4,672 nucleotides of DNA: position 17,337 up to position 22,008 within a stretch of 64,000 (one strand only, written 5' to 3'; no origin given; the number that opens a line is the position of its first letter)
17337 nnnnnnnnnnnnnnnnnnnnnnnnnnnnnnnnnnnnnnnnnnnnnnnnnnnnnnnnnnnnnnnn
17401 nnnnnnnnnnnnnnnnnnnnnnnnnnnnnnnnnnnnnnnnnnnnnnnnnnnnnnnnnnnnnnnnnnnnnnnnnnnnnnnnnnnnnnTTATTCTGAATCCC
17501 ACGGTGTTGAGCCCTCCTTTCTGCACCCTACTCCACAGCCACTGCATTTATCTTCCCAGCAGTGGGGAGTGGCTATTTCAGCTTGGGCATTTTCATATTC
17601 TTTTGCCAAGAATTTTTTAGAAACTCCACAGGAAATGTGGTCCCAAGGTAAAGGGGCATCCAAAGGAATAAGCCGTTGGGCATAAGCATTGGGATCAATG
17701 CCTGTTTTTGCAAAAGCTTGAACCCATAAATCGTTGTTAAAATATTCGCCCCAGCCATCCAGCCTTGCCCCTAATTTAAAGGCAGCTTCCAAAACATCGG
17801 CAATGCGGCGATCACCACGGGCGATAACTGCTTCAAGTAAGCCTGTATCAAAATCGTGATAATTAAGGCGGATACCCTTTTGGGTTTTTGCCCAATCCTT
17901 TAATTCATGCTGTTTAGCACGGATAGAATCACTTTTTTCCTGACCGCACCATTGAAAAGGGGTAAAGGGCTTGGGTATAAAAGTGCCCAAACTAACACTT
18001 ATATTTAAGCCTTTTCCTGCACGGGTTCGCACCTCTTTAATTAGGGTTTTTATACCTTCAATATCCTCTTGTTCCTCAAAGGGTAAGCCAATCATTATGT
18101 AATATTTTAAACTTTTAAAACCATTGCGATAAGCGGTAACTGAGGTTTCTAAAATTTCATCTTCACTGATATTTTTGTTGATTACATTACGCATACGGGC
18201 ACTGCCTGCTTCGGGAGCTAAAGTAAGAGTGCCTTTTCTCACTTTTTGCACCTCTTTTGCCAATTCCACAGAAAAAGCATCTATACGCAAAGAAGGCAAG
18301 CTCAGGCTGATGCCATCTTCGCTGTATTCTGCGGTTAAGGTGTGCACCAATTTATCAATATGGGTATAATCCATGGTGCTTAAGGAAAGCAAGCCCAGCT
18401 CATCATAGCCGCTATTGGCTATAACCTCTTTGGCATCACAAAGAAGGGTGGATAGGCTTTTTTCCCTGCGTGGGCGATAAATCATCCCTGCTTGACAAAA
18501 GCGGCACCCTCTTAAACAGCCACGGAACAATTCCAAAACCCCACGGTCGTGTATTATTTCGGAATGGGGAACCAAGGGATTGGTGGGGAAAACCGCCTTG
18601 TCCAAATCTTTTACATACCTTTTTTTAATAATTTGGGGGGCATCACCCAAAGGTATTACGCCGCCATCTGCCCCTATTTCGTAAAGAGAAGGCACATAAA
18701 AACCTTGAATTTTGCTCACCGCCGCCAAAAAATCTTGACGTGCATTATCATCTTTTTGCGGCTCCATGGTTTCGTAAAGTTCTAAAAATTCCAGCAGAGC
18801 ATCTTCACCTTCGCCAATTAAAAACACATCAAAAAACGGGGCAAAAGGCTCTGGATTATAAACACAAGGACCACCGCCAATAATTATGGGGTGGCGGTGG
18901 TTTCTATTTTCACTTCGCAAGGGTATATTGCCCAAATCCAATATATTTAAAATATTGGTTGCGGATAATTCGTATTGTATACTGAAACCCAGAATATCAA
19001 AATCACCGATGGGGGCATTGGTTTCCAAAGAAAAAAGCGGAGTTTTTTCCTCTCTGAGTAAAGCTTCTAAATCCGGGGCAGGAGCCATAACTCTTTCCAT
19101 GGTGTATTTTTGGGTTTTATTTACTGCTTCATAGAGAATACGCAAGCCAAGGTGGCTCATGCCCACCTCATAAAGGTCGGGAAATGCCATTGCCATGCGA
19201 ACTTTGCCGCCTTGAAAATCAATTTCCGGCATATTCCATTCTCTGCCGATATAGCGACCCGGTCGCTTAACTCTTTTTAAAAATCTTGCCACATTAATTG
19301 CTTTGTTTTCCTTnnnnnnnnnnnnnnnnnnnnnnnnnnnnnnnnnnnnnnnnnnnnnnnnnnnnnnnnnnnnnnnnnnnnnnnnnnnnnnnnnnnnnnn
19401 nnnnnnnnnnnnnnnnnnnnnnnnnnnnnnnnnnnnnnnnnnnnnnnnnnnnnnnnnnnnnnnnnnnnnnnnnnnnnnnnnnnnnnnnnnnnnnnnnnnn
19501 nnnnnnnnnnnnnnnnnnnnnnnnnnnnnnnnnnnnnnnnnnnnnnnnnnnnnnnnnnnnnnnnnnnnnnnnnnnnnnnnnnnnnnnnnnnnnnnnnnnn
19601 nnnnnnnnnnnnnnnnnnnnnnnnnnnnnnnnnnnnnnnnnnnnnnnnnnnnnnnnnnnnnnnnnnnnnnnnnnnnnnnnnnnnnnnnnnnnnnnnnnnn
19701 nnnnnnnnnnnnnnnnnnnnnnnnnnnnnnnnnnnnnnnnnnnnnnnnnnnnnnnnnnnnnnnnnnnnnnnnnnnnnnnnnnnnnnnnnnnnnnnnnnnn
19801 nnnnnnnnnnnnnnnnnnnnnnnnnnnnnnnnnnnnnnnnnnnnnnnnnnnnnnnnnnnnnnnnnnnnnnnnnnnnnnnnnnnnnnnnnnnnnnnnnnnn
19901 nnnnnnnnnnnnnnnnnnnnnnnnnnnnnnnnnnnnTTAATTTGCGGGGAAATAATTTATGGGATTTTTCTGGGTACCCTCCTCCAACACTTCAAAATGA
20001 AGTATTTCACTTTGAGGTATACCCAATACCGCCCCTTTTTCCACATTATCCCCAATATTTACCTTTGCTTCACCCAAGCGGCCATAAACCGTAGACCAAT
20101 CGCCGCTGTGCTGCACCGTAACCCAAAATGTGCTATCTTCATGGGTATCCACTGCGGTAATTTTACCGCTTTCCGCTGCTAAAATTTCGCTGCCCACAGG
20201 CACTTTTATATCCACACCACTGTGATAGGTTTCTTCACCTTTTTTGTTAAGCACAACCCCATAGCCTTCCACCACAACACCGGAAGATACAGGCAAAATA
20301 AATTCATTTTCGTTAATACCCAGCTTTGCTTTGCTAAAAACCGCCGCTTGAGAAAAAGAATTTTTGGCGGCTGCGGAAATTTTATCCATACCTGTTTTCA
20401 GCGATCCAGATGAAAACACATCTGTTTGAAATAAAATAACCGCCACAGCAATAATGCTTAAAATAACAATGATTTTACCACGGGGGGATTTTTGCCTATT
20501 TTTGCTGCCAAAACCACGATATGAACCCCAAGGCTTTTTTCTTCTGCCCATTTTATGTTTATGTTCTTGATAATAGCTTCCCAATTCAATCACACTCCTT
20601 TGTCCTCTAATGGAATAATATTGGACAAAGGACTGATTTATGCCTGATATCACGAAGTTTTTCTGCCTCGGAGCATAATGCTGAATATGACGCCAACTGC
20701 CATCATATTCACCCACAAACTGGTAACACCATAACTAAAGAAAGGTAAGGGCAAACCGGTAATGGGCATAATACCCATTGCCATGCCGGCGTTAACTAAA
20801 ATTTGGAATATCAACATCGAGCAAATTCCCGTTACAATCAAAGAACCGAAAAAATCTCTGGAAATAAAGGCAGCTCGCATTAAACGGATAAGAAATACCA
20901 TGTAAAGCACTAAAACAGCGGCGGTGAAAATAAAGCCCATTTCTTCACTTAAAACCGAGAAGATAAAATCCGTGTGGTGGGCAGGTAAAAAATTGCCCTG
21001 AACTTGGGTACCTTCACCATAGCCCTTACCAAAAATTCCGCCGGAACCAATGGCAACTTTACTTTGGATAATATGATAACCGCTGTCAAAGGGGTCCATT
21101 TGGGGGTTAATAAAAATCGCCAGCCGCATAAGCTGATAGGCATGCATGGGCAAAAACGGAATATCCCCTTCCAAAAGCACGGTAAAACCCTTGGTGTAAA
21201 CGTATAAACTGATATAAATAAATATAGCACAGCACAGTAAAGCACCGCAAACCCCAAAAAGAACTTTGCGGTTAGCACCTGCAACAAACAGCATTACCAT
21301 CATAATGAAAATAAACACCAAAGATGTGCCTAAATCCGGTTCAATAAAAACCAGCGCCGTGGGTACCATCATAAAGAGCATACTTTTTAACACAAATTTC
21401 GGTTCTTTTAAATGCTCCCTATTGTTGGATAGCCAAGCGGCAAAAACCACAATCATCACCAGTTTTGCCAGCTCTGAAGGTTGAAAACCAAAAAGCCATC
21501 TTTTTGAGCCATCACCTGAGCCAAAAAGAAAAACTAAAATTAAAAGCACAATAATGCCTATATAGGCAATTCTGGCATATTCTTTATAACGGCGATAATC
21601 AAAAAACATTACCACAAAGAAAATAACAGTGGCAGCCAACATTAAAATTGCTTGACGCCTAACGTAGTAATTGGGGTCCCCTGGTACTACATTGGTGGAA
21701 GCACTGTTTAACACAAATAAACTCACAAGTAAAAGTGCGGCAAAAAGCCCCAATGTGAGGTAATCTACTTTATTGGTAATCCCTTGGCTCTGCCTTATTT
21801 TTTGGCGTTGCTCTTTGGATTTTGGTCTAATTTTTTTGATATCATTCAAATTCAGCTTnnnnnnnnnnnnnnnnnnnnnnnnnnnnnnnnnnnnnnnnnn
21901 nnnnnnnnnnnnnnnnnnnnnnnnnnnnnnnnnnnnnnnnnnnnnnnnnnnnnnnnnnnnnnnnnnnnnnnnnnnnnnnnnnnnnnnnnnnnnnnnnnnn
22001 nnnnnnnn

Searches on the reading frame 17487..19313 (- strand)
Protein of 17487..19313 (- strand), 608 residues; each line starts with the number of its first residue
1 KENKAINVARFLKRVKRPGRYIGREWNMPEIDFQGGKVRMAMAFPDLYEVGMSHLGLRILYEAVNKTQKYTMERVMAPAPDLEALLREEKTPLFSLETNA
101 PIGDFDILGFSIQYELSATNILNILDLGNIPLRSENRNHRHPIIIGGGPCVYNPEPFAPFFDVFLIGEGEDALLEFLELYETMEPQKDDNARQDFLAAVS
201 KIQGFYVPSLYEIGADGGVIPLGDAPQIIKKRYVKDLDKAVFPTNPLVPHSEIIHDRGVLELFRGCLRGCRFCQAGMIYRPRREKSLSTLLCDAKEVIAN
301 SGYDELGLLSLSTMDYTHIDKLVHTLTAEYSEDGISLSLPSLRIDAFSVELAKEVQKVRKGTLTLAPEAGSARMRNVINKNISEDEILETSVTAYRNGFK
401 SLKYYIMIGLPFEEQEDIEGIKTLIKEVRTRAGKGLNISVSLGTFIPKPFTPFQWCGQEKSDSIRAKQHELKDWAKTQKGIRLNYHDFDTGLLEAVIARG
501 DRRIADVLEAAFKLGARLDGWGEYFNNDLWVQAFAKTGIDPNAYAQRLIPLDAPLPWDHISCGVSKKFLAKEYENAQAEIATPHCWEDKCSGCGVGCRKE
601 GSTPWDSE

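Call 78: search_protein_families(library=ncbifam, proteins=[window:17487-19313:-], max_evalue=0.00001)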
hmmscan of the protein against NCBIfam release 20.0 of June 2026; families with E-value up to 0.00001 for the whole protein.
window:17487-19313:- (608 aa): 5 families
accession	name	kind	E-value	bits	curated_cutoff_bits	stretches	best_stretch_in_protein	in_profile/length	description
TIGR03960.1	rSAM_fuse_unch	hypoth_equivalog_domain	2e-225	749.9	462.3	1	11-601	3-603/605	TIGR03960 family B12-binding radical SAM protein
TIGR04013.1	B12_SAM_MJ_1487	hypoth_equivalog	4.7e-15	55.3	251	1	249-475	143-373/382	TIGR04013 family B12-binding domain/radical SAM domain-containing protein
TIGR04014.1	B12_SAM_MJ_0865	equivalog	2e-11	43.4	360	1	246-428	145-336/434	methyl-coenzyme M reductase glutamine C-methyltransferase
TIGR04190.1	B12_SAM_Ta0216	equivalog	5.1e-06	25.4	500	1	355-453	321-415/554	TIGR04190 family B12-binding domain/radical SAM domain protein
NF050148.1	rSAM_ApyD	equivalog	7e-06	24.7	750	1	232-432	174-370/645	RiPP biosynthesis radical SAM protein ApyD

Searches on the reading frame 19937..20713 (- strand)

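Call 78: search_protein_families(library=ncbifam, proteins=[window:19937-20713:-], max_evalue=0.00001)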
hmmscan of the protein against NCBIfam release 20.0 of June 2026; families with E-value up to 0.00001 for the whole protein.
window:19937-20713:- (258 aa): 10 families
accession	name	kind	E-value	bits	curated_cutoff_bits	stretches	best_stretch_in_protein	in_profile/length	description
NF052530.1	Heli_ShapePgp3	exception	8e-12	44.8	300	1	133-254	136-263/270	peptidoglycan metallopeptidase Pgp3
NF047755.1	LIC_10271_M23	exception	2.6e-09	37.1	180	1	164-240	117-194/207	LIC_10271 family cell wall hydrolase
NF052336.1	PdgHdaseHSB100310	equivalog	2.6e-09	36.9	500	1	133-230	30-123/316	peptidoglycan hydrolase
NF053738.1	S2SprSpoIIQBc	equivalog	8.9e-09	35.3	250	1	165-255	123-223/232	stage II sporulation protein SpoIIQ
NF047657.1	CellWlHdaseLepto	equivalog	2.8e-07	30.2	400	1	163-236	127-200/221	hypothetical protein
NF008652.0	PRK11649.1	equivalog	3.3e-07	29.4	341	1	160-232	309-381/439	murein DD-endopeptidase MepM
NF041208.1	celldiv_DipM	equivalog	6e-07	29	740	1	159-255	314-417/419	cell division endopeptidase DipM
NF053825.1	PdgNdpepShyA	equivalog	1.3e-06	27.4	700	1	162-233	294-365/425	peptidoglycan DD-endopeptidase ShyA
NF050804.1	CellDivDipMCaul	equivalog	3.4e-06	26.2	900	1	138-232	507-597/634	cell division endopeptidase DipM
NF053824.1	PdgNdpepShyC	equivalog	4.3e-06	25.9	700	1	159-251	291-389/429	peptidoglycan DD-endopeptidase ShyC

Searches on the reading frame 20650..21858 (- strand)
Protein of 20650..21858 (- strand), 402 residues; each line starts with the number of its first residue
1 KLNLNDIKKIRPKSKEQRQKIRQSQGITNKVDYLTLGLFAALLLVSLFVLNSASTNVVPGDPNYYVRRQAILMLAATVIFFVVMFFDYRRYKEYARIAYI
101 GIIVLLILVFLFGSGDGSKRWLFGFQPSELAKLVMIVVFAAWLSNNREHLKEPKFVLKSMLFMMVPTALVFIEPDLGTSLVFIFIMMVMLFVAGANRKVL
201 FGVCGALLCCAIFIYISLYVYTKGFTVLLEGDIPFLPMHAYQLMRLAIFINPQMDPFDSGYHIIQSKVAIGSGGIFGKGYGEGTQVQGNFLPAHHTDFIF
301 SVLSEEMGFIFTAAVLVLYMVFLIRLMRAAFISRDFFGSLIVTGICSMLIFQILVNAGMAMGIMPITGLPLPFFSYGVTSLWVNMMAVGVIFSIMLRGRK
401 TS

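Call 78: search_protein_families(library=ncbifam, proteins=[window:20650-21858:-], max_evalue=0.00001)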
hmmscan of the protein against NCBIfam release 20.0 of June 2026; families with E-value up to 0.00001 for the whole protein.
window:20650-21858:- (402 aa): 6 families
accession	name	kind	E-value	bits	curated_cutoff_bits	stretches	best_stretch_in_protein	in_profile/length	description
TIGR02210.1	rodA_shape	equivalog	1.4e-103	346.7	336.7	1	32-397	1-355/357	rod shape-determining protein RodA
TIGR02614.1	ftsW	equivalog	1.1e-84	284.5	337.5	1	32-395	1-354/357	putative lipid II flippase FtsW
TIGR02615.1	spoVE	exception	2.3e-69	234.6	448.8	1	33-394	2-352/354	stage V sporulation protein E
NF008060.0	PRK10794.1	equivalog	5.5e-62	209.8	590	1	30-396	15-361/370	peptidoglycan glycosyltransferase MrdB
NF037961.1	RodA_shape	subfamily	6.4e-54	183.8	150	2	257-387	270-400/415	rod shape-determining protein RodA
NF008042.0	PRK10774.1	equivalog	1.6e-45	155.8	493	1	34-397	38-391/405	cell division protein FtsW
